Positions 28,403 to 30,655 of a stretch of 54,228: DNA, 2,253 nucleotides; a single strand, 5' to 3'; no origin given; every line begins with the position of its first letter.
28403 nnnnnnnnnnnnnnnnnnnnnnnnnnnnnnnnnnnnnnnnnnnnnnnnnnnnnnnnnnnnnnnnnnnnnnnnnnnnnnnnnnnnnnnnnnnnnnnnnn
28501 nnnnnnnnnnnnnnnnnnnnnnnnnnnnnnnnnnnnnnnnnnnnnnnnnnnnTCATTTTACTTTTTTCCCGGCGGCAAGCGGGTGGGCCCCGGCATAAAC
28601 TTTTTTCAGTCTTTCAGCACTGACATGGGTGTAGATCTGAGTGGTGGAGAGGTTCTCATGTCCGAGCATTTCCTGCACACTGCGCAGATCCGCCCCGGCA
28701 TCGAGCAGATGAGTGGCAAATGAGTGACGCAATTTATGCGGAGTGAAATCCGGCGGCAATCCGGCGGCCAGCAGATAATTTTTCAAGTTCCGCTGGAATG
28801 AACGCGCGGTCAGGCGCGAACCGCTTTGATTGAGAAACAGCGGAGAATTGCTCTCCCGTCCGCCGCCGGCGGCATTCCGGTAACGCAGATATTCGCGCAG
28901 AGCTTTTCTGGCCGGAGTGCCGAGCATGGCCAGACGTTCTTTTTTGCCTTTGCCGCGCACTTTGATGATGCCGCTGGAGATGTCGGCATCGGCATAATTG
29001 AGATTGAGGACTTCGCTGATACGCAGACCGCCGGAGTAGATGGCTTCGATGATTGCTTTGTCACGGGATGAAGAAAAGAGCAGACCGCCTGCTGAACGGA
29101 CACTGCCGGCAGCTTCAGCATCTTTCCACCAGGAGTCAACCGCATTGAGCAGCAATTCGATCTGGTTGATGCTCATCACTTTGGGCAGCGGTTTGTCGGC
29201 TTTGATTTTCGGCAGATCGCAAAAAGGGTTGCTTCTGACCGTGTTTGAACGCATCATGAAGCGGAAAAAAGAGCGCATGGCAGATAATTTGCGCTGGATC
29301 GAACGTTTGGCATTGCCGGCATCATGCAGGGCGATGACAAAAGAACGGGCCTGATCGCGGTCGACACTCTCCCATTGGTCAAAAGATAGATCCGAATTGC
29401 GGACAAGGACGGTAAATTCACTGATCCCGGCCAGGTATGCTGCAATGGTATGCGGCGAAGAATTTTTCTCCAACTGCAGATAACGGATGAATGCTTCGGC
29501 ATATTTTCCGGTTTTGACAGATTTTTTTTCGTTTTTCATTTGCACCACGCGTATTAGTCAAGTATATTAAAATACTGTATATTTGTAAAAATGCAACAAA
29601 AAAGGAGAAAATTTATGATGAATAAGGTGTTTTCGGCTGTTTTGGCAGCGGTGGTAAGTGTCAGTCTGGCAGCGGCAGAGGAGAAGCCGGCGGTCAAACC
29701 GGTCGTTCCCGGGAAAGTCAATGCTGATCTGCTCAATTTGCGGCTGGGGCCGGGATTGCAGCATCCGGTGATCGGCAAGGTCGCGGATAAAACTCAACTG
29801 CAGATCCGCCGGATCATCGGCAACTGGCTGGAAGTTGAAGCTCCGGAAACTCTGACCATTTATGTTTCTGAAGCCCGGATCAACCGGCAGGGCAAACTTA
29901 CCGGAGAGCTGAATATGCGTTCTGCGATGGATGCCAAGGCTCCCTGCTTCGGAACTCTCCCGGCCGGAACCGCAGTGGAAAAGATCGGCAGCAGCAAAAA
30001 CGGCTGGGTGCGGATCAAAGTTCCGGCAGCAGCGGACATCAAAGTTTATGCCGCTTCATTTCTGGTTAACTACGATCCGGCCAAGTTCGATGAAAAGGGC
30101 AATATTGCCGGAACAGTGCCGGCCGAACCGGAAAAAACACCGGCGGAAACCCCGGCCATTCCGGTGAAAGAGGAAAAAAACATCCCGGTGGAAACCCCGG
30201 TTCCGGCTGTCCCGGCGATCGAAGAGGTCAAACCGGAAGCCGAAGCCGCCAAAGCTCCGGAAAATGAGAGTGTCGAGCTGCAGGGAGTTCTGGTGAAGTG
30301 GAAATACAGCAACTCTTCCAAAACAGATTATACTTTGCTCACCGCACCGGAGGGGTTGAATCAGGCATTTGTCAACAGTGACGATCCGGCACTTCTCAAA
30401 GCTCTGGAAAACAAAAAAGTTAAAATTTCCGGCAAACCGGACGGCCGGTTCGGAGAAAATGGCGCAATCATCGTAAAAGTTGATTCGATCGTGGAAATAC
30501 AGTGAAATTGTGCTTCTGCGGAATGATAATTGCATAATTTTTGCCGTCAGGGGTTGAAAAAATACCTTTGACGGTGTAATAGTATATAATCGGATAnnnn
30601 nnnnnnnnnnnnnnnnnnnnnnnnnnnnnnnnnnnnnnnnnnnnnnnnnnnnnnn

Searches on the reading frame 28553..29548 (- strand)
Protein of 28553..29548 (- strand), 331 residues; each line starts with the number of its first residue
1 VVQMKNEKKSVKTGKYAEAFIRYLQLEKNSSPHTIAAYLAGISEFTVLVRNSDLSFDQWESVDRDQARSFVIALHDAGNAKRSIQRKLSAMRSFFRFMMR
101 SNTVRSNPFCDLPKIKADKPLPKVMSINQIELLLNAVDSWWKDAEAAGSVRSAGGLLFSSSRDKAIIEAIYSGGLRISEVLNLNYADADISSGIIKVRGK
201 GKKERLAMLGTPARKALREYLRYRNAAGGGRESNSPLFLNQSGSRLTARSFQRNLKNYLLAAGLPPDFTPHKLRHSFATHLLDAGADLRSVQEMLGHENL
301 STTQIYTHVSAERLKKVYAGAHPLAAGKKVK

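Call 23: search_protein_families(library=pfam, proteins=[window:28553-29548:-], max_evalue=0.001)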
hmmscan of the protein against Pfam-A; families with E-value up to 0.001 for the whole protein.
window:28553-29548:- (331 aa): 3 families
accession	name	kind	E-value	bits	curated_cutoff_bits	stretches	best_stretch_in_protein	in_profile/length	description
PF00589.27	Phage_integrase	-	2.5e-44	151.5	27.1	1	160-312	21-171/172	Phage integrase family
PF02899.23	Phage_int_SAM_1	-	2e-18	66.9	22.3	1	18-101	2-82/83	Phage integrase, N-terminal SAM-like domain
PF13495.12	Phage_int_SAM_4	-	0.00016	22.4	27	0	18-97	3-77/85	Phage integrase, N-terminal SAM-like domain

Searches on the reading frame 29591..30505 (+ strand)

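Call 23: search_protein_families(library=pfam, proteins=[window:29591-30505:+], max_evalue=0.001)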
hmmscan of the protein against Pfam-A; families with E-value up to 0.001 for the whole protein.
window:29591-30505:+ (304 aa): 2 families
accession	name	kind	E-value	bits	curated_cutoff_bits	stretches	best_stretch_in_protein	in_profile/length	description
PF08239.17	SH3_3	-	3.4e-13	50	27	2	48-95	3-51/54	Bacterial SH3 domain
PF06347.19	SH3_4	-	0.00011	22.3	24.1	0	46-83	3-40/56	Bacterial SH3 domain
